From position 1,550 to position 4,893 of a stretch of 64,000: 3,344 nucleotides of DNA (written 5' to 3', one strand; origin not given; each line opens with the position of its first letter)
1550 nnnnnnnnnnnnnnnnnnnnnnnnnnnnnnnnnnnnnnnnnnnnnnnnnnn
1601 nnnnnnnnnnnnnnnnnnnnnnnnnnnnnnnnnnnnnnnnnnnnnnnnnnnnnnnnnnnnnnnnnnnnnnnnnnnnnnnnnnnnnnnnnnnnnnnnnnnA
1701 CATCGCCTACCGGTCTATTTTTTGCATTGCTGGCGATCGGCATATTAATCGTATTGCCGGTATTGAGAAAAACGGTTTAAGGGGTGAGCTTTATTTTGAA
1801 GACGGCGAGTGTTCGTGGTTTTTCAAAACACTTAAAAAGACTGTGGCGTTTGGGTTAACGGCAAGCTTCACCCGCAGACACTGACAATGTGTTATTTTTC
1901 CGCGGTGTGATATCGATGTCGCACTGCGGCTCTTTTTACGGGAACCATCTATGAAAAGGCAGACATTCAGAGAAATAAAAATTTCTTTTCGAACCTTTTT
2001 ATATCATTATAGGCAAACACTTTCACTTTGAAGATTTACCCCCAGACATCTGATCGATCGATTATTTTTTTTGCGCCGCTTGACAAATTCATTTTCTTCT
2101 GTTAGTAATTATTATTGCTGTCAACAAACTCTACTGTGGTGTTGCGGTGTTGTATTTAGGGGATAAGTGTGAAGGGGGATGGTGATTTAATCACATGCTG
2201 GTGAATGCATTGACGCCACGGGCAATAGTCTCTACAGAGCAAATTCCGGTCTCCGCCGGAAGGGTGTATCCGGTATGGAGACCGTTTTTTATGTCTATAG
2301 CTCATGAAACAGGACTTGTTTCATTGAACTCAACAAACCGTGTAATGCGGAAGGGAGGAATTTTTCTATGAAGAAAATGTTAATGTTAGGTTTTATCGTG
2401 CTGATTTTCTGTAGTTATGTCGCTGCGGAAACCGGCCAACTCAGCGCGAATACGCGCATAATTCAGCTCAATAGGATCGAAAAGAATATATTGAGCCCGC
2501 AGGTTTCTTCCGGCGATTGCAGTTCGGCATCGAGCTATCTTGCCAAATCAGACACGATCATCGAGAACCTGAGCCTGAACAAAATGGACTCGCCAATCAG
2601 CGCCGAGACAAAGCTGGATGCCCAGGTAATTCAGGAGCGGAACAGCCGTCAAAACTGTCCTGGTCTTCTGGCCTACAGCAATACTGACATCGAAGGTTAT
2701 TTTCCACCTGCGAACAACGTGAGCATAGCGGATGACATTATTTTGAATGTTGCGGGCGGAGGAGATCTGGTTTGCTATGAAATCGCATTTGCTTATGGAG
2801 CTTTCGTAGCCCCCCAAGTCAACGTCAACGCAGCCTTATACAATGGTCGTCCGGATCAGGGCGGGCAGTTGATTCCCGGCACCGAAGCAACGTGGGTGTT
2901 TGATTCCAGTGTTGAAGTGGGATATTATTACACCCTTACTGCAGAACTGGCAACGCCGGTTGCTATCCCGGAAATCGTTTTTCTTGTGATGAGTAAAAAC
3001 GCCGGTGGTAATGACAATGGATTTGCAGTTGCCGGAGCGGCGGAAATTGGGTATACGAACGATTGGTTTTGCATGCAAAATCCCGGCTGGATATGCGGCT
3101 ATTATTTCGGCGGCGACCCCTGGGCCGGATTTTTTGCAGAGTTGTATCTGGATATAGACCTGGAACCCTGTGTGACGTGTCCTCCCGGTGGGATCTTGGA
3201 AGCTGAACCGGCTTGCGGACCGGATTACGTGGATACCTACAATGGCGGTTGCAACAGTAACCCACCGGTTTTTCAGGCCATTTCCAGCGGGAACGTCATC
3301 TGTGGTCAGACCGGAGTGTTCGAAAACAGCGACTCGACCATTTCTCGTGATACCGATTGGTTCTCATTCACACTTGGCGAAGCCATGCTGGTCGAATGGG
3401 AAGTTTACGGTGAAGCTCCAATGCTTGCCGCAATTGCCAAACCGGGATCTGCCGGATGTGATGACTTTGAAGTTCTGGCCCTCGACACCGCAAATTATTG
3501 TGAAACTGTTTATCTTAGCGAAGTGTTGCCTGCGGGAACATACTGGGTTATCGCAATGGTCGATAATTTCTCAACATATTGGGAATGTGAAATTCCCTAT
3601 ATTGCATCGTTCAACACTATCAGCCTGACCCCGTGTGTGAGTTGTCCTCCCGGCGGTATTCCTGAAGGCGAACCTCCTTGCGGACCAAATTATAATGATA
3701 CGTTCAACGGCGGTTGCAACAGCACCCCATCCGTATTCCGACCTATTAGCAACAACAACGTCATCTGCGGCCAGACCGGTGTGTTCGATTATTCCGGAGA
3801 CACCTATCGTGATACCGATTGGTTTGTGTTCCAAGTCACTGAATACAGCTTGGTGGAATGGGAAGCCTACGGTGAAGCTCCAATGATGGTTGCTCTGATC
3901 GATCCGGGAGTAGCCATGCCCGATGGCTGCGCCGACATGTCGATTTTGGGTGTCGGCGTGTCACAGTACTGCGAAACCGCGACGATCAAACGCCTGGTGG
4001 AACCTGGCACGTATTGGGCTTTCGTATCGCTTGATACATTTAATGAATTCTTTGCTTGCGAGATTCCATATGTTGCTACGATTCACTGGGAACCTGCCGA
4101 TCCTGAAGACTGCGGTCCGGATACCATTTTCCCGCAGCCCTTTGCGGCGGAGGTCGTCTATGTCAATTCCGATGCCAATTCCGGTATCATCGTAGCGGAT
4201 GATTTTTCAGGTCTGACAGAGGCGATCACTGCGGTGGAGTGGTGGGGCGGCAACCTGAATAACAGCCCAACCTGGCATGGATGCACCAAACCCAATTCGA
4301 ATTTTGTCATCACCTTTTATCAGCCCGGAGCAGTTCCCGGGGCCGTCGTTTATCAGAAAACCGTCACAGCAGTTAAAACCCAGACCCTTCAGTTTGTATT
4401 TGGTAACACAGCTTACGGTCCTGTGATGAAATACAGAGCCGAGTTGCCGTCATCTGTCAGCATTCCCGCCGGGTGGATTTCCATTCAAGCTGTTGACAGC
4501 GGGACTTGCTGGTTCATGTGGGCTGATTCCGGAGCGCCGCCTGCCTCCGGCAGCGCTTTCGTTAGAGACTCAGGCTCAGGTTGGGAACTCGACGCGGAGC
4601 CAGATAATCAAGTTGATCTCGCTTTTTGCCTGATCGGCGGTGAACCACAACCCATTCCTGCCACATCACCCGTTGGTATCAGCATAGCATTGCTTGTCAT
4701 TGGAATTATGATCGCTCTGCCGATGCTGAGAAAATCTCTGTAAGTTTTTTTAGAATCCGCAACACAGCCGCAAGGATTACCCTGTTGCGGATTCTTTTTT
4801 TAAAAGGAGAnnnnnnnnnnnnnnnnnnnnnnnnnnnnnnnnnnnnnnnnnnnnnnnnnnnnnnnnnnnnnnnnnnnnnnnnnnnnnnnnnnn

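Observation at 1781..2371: Long structured leader before paralog B: promoter, terminator-like hairpin and a start-overlapping 26-codon uORF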

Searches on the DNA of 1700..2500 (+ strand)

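Call 6: search_rna_families(source=window, start=1700, end=2500, threshold=evalue, max_evalue=10, show_alignments=2)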
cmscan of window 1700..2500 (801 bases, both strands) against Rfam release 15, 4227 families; matches with E-value up to 10: 1.
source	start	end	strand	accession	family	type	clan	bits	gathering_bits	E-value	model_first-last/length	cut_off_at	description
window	2189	2472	-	RF01946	KCNQ1OT1_1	Gene; lncRNA;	-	5.2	70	6.4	204-464/464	no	KCNQ1 overlapping transcript 1 conserved region 1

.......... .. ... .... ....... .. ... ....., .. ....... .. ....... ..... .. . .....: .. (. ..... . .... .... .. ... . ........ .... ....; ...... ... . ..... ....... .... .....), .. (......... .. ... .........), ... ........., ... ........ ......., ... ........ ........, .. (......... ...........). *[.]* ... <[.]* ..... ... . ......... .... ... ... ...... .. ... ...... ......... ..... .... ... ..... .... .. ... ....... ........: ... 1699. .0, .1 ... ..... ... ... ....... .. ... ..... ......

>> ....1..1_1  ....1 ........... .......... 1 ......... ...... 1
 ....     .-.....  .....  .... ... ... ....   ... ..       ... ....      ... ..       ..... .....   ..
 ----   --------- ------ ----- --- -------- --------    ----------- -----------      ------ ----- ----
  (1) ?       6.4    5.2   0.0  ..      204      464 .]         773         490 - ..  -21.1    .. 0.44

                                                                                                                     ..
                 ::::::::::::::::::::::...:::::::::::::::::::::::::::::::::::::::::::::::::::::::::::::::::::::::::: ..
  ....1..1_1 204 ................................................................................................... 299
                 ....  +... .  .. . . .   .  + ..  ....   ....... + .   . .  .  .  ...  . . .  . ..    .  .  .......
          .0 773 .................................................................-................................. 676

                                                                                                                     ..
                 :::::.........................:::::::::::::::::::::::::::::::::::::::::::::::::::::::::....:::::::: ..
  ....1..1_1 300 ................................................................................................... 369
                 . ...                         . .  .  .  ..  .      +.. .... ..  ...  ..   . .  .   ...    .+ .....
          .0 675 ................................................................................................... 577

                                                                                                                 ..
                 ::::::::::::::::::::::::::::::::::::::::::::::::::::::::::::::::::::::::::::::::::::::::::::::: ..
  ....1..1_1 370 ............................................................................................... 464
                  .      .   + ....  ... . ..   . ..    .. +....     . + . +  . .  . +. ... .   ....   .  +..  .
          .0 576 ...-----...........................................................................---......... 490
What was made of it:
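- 2156..2246 (+): Central part of the leader, made of conserved blocks: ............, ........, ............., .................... and GAGCAAAUUCC. No stable conserved fold was found. No Rfam match (call 6).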

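Call 43: build_rna_model(alignment_id=A2, structure=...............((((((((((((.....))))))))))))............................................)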
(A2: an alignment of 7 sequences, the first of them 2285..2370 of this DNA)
Model R1 built from alignment A2 (7 sequences, 88 columns); structure: as given.
model positions 82; base pairs 12; branch points 0; effective number of sequences 2.75; information 0.692 bits per position. Calibrated on 0.2 Mb of random sequence (short: E-values are rough).
structure used (alignment columns):
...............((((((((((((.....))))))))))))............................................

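Call 44: search_with_rna_model(model_id=R1, sources=[window, L005, L006, L007, L009, L010, L028, L029, L015], max_evalue=10)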
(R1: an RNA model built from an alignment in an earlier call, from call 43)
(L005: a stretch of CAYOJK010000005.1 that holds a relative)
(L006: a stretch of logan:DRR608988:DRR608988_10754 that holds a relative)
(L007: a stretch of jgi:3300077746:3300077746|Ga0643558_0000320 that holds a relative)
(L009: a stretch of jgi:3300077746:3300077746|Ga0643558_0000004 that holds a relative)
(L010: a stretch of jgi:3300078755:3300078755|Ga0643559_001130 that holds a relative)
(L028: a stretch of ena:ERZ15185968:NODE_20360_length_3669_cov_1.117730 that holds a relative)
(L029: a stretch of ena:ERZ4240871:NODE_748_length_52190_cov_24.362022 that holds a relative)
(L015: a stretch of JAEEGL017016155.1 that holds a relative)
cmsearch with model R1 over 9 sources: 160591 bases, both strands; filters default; matches with E-value up to 10: 19.
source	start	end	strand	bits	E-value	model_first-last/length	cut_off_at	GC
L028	3413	3496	+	96.6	2.8e-20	1-82/82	no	0.33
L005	691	774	+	95.2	6e-20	1-82/82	no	0.35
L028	345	428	+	93.5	1.6e-19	1-82/82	no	0.35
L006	7365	7445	+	90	1.1e-18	1-82/82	no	0.38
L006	4340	4421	+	80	2.9e-16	1-82/82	no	0.38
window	2286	2370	+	75.1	4.6e-15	1-82/82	no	0.36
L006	9919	10003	+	75.1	4.6e-15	1-82/82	no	0.36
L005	3919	4003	+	74.7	5.6e-15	1-82/82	no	0.38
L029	1039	1123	+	74.7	5.6e-15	1-82/82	no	0.38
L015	434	458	+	21.1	0.054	17-41/82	no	0.4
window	2304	2324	-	19.2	0.15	19-39/82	no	0.33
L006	9937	9957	-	19.2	0.15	19-39/82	no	0.33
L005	671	747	-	19.1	0.16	1-82/82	no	0.35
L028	3393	3469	-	19.1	0.16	1-82/82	no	0.35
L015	427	460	-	18.7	0.21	15-48/82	no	0.35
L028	325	401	-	18.2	0.28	1-82/82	no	0.36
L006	7375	7407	-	16.2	0.81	15-47/82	no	0.39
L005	3937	3957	-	15.3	1.3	19-39/82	no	0.43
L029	1057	1077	-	15.3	1.3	19-39/82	no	0.43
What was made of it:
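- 2302..2327 (+): Stem-loop before the ribosome-binding site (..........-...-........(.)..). It is shared by the leaders of all three paralogs in all species, and its 3' strand UGUUUCAUUG is invariant. Model R1 finds only these nine copies in 160 kb (call 44).
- The stem-loop before the ribosome-binding site is present in all nine copies and nowhere else in 160 kb (call 44).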

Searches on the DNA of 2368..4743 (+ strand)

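Call 33: search_rna_families(source=L006, start=3860, end=4430, threshold=evalue, max_evalue=10)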
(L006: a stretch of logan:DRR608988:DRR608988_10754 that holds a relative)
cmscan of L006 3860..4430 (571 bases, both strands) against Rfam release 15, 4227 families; matches with E-value up to 10: 6.
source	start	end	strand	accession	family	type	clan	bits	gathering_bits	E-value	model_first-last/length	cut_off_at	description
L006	4014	4121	+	RF01588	snoR13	Gene; snRNA; snoRNA; CD-box;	-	25.8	60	0.14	1-105/105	no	small nucleolar RNA snoR13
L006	3981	4094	+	RF03621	MIR4245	Gene; miRNA;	-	18.7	74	1.4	1-128/128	no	MIR4245 microRNA precursor family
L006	3996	4082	-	RF01024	mir-944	Gene; miRNA;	-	16.5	100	5.4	1-88/88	no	mir-944 microRNA precursor family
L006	4105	4197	-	RF00920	MIR444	Gene; miRNA;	-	15.3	110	2.6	1-116/116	no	MIR444 microRNA precursor family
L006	3970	4094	+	RF01511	Afu_304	Gene; snRNA; snoRNA; CD-box;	-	14.6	35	4.7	1-107/107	no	A. fumigatus snoRNA Afu_304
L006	4005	4141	+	RF02195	TP53TG1_1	Gene; lncRNA;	-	14.4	40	2.3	1-153/153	no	TP53 target 1 conserved region 1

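Call 34: search_rna_families(source=L006, start=6950, end=7460, threshold=evalue, max_evalue=10)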
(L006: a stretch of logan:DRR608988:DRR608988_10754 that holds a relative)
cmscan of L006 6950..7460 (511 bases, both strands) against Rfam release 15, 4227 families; matches with E-value up to 10: 0.
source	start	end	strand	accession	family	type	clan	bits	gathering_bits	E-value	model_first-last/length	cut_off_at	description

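Call 51: build_rna_model(alignment_id=A4, structure=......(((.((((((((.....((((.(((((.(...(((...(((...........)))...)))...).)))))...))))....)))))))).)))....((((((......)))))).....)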
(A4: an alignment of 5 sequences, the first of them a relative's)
Model R2 built from alignment A4 (5 sequences, 127 columns); structure: as given.
model positions 123; base pairs 33; branch points 1; effective number of sequences 1.76; information 0.59 bits per position. Calibrated on 0.2 Mb of random sequence (short: E-values are rough).
structure used (alignment columns):
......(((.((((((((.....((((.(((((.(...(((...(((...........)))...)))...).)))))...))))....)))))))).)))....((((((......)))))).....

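Call 52: search_with_rna_model(model_id=R2, sources=[window, L005, L006, L007, L009, L028], max_evalue=10, show_alignments=8, make_alignment=true)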
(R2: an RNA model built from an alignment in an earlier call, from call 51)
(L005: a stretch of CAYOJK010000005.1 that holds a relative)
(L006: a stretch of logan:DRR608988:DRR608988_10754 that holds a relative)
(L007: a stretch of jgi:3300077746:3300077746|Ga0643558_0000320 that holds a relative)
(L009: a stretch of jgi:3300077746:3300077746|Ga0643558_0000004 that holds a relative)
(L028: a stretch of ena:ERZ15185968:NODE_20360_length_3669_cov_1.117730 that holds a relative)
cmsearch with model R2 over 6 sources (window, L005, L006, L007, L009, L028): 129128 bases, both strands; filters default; matches with E-value up to 10: 6.
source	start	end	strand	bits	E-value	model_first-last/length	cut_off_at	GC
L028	3280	3402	+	139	1.1e-27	1-123/123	no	0.46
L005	558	680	+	137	3e-27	1-123/123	no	0.45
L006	7236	7358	+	127.2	3.9e-25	1-123/123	no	0.45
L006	4209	4333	+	117.9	3.9e-23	1-123/123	no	0.42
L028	210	334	+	103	6.5e-20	1-123/123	no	0.36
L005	6777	6872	+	17.5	0.19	1-123/123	no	0.51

Alignment A5: 6 matches aligned to the model, 138 columns, each read 5' to 3' on its own strand. Consensus structure (alignment columns), stored with it:
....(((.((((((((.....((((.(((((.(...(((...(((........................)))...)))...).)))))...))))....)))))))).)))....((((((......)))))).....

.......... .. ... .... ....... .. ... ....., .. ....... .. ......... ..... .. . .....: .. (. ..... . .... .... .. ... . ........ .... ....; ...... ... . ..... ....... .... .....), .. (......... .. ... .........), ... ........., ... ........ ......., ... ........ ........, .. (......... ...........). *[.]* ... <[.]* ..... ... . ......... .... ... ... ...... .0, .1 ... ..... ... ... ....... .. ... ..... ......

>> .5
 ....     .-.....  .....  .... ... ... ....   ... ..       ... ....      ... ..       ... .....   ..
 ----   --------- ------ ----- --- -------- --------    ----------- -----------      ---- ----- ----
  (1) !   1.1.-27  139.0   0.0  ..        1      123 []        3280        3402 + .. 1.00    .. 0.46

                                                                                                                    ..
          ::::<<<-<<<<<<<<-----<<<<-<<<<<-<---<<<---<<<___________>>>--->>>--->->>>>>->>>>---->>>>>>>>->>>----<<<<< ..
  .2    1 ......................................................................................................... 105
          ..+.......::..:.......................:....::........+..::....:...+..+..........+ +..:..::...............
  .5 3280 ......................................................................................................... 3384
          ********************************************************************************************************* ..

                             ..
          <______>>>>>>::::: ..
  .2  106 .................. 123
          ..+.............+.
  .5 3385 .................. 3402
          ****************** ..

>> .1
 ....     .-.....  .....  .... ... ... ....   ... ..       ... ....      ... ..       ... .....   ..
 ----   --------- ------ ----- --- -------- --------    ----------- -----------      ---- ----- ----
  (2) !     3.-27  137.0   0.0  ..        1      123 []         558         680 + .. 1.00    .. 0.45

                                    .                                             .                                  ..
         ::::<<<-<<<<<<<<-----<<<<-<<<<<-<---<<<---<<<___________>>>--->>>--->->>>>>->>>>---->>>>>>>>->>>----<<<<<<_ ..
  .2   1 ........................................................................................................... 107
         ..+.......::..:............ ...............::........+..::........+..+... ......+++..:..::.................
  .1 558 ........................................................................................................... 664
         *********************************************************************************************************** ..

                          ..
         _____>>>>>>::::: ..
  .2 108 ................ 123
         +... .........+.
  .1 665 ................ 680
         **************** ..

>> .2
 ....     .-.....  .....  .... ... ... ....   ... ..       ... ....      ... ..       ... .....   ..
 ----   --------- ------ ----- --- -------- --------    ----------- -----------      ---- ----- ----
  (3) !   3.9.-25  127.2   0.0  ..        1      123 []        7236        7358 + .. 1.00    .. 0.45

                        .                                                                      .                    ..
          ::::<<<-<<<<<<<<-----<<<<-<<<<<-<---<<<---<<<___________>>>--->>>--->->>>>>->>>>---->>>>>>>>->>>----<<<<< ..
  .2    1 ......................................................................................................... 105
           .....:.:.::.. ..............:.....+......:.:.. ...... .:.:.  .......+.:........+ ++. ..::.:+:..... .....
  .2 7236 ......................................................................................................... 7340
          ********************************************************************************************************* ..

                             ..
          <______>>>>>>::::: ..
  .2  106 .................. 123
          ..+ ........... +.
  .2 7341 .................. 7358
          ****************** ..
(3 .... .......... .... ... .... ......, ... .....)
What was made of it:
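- On Independent sRNA gene: All copies sit directly upstream of a C, A or B paralog (calls 44, 52).
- The element is only ever found directly upstream of a paralog of one gene family (calls 44, 52). The model of the A/C central domain does not find B (call 52).
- Tried and rejected: Model R2 of the A/C central domain does not detect the B leader (call 52), so the three leaders could not be pooled for covariation beyond the 3' module.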

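Call 71: search_rna_families(source=L005, start=2780, end=4010, threshold=evalue, max_evalue=1)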
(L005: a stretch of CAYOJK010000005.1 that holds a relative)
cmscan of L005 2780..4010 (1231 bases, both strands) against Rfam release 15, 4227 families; matches with E-value up to 1: 2.
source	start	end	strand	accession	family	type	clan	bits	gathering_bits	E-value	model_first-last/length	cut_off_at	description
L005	2890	2949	+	RF00455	mir-15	Gene; miRNA;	CL00085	22.6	57.3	0.0097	1-88/88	no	mir-15 microRNA precursor family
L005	2898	2943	+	RF02616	SSRC8_2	Gene; sRNA;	-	14.2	72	0.29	1-281/281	no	Streptococcus sRNA 8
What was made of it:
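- No Rfam family reaches E <= 10 on the B, A or C leaders (calls 6, 33, 34, 71).
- Tried and rejected: Searches at E <= 10 on the B, C and A leaders and at E <= 1 on the L005 leader found nothing relevant (calls 6, 33, 34, 71).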
